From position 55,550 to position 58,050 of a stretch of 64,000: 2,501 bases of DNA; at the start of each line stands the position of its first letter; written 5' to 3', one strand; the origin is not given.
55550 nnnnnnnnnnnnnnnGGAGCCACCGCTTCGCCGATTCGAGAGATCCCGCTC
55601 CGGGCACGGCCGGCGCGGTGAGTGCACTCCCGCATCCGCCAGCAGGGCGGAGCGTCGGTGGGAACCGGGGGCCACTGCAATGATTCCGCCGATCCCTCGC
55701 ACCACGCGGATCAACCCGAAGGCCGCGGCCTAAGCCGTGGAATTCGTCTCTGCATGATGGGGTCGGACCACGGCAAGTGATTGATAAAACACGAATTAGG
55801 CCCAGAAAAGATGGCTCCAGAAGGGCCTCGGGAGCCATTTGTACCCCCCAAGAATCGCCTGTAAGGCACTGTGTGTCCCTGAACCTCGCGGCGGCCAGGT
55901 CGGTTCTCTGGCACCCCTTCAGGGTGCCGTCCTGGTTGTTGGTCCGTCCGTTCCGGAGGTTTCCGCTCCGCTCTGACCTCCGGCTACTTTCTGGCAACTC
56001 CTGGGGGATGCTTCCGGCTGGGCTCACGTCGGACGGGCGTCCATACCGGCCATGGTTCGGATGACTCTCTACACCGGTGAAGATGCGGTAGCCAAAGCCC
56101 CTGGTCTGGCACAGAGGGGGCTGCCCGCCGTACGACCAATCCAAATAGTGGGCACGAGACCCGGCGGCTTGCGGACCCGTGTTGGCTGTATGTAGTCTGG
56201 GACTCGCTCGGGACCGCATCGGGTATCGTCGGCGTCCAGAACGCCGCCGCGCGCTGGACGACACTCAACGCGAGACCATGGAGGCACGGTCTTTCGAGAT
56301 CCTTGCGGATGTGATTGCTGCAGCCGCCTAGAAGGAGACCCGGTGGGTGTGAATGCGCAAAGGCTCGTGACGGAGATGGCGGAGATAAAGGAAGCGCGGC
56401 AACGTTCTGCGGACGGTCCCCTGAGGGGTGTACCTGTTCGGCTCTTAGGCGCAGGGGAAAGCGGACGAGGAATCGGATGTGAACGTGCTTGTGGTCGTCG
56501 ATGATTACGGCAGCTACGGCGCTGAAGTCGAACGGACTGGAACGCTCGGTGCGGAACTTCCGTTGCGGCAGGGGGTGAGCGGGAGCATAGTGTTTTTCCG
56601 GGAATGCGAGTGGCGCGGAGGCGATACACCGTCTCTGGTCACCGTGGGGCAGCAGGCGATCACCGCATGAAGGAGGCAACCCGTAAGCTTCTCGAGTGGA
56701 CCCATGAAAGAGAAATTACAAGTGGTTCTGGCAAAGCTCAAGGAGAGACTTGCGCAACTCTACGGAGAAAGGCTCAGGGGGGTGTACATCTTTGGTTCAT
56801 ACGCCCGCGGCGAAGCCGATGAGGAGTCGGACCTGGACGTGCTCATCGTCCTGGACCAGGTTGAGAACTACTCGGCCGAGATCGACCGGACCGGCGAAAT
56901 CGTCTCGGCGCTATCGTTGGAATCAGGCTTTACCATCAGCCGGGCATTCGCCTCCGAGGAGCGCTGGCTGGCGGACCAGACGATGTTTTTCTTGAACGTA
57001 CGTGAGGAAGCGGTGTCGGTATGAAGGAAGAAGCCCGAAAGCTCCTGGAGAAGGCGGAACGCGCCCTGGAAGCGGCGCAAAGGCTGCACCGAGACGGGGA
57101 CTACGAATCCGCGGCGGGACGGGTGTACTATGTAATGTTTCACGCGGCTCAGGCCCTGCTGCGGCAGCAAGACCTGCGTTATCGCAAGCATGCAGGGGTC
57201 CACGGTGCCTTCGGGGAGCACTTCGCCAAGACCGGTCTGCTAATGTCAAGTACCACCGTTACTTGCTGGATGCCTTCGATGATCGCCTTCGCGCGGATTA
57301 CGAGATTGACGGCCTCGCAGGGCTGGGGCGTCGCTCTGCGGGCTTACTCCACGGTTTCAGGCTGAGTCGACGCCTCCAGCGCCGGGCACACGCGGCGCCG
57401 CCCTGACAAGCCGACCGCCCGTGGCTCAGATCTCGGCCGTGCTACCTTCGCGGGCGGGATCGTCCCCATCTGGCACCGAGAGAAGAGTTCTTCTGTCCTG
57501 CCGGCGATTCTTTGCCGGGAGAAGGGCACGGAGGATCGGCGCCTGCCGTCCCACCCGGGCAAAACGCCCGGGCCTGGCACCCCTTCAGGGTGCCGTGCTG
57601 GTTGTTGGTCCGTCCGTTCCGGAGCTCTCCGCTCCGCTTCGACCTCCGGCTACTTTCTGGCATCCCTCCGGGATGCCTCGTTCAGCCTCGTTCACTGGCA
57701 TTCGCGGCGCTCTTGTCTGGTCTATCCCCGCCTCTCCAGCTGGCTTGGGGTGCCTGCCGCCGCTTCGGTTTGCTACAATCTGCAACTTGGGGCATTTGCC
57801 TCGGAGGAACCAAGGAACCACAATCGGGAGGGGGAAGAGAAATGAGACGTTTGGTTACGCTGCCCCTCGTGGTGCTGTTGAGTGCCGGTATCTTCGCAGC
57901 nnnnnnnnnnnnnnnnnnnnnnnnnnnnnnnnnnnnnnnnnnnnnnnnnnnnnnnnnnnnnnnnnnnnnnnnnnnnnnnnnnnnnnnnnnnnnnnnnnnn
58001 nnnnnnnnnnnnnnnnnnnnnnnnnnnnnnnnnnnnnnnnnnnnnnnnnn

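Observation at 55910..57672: A ~100-nt structured repeat present in three direct copies; two copies bracket a lower-GC islet carrying toxin-antitoxin remnants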

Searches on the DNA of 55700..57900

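Call 12: search_rna_families(source=window, start=55700, end=57900, threshold=evalue, max_evalue=10, show_alignments=3)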
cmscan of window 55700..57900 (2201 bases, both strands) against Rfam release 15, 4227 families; matches with E-value up to 10: 6.
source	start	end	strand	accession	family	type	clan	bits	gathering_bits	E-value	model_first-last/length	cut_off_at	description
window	57646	57675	+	RF01687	Acido-Lenti-1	Gene; sRNA;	-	23.9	37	0.011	1-46/46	no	Acido-Lenti-1 RNA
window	57229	57447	-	RF02205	WT1-AS_3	Gene; lncRNA;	-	20.2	55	5.9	1-245/245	no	WT1 antisense RNA conserved region 3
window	57138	57184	-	RF01553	TB9Cs1H3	Gene; snRNA; snoRNA; HACA-box;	-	18.3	35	0.99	1-65/65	no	Trypanosomatid snoRNA TB9Cs1H3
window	55869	55927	-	RF00599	SNORA77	Gene; snRNA; snoRNA; HACA-box;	-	18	42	1.2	1-125/125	no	Small nucleolar RNA SNORA77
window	55771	55803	+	RF00317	snoZ163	Gene; snRNA; snoRNA; CD-box;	-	16.6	39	3.7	1-90/90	no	Small nucleolar RNA Z163/Z177 family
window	56050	56078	-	RF01307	sR55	Gene; snRNA; snoRNA; CD-box;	-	14.4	35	4.2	1-65/65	no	Small nucleolar RNA sR55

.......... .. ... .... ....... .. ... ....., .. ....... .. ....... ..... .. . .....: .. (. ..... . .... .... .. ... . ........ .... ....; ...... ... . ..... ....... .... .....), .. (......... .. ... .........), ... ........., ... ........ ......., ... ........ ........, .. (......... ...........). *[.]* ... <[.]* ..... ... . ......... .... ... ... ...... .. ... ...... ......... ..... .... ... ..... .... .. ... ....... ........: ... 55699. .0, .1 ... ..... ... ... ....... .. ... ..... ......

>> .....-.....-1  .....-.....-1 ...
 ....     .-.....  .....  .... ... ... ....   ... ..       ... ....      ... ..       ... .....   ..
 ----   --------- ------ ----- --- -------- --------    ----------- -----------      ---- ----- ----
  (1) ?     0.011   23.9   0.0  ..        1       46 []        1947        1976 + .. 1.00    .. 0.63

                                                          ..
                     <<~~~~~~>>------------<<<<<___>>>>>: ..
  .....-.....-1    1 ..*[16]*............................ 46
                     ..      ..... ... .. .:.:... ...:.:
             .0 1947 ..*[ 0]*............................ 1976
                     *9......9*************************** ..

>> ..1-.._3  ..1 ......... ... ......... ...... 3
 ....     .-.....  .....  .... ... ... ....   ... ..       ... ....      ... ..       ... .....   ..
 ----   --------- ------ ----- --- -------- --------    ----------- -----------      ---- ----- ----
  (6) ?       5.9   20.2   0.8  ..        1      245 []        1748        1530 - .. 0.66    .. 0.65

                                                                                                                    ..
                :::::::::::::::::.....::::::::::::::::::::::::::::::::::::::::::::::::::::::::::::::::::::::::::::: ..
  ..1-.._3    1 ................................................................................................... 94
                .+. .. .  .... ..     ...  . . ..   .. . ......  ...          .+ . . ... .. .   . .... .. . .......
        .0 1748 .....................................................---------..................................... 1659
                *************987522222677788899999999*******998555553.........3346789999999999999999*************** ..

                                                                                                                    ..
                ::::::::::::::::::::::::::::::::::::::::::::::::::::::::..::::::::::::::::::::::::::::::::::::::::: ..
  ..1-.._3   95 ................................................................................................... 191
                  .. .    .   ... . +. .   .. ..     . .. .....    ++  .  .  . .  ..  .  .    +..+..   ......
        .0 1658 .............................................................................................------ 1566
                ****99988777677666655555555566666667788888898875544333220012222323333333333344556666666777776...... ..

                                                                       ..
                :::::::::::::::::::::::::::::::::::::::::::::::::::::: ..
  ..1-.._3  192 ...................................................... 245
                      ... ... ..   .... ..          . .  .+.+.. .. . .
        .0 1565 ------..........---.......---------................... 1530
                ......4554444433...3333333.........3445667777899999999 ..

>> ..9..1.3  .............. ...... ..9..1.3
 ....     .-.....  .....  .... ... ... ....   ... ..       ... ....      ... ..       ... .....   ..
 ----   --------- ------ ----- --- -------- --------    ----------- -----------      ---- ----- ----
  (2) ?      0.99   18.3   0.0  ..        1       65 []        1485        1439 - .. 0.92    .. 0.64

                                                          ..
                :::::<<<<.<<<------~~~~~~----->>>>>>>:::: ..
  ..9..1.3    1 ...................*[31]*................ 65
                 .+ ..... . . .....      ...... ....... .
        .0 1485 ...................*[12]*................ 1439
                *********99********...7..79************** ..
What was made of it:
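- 57570..57678 (+): Copy C. P1 is 57576-57594, P2 is 57619-57649 (one mismatch, GAGC), the CTAC linker is 57650-57659 and P3 is 57659-57677. Its 3' part gives a sub-threshold Acido-Lenti-1 hit (57646-57675, 23.9 bits, gathering score 37; call 12).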

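Call 14: search_rna_families(source=window, start=55860, end=56040, threshold=evalue, max_evalue=10, show_alignments=3)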
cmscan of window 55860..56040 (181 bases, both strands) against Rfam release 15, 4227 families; matches with E-value up to 10: 4.
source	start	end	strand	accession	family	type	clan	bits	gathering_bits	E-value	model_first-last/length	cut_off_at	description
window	55869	55927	-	RF00599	SNORA77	Gene; snRNA; snoRNA; HACA-box;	-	18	42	0.095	1-125/125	no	Small nucleolar RNA SNORA77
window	55893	55937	+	RF03941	mir-3158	Gene; miRNA;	-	14.8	97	3.5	1-81/81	no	mir-3158 microRNA precursor family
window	55891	55945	+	RF03704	MIR4380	Gene; miRNA;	-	13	83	6.2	1-82/82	no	MIR4380 microRNA precursor family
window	55953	56026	-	RF02165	PVT1_2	Gene; lncRNA;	-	11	47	7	96-172/172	no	Pvt1 oncogene conserved region 2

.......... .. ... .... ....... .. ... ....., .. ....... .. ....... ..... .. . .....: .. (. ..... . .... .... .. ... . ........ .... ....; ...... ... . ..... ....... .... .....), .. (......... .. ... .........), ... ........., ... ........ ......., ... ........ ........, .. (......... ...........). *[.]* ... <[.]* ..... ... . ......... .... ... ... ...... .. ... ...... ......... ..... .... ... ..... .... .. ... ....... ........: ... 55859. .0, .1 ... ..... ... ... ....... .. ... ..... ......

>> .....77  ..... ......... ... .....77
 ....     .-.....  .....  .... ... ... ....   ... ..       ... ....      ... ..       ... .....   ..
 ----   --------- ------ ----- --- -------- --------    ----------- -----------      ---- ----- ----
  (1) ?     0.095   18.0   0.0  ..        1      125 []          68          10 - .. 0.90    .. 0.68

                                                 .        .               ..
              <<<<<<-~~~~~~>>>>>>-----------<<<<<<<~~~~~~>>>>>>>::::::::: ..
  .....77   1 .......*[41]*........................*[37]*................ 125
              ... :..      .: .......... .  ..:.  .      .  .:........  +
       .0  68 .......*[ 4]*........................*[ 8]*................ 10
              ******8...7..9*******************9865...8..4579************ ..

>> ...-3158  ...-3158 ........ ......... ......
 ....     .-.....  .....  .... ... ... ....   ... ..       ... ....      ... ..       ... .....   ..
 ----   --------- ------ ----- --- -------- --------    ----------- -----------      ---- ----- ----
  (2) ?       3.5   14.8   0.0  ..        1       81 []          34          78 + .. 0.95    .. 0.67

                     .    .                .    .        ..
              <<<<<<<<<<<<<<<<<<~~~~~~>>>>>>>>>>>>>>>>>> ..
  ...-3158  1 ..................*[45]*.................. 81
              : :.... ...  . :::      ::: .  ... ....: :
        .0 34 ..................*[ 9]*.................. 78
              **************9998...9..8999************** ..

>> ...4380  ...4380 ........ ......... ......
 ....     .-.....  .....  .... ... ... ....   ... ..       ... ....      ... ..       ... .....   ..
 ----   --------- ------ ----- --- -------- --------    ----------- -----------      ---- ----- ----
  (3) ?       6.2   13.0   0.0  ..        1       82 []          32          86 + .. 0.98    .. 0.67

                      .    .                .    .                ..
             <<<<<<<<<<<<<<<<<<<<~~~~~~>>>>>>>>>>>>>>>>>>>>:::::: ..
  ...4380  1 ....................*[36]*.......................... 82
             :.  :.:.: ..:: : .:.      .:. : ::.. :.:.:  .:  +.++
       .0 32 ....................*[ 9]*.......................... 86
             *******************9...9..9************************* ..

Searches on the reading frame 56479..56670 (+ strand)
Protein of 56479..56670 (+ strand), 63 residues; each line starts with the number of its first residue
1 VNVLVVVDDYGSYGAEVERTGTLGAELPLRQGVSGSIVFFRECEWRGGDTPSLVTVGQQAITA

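Call 93: search_protein_families(library=pfam, proteins=[window:56479-56670:+], max_evalue=0.1)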
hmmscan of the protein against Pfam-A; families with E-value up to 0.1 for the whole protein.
window:56479-56670:+ (63 aa): 0 families

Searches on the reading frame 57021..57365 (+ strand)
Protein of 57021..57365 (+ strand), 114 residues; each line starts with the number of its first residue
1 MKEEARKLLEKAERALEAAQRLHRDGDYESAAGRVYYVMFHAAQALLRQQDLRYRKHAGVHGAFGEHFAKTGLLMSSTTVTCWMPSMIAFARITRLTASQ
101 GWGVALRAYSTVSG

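Call 93: search_protein_families(library=pfam, proteins=[window:57021-57365:+], max_evalue=0.1)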
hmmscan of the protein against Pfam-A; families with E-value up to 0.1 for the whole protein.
window:57021-57365:+ (114 aa): 3 families
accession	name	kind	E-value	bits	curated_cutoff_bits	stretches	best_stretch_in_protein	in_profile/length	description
PF05168.19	HEPN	-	5.8e-14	52.7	22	1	5-75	1-69/117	HEPN domain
PF05942.16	PaREP1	-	0.0015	18.9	24.4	1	8-54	2-48/115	Archaeal PaREP1/PaREP8 family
PF14346.11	DUF4398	-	0.087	13.8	27.9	0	3-32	20-49/78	Domain of unknown function (DUF4398)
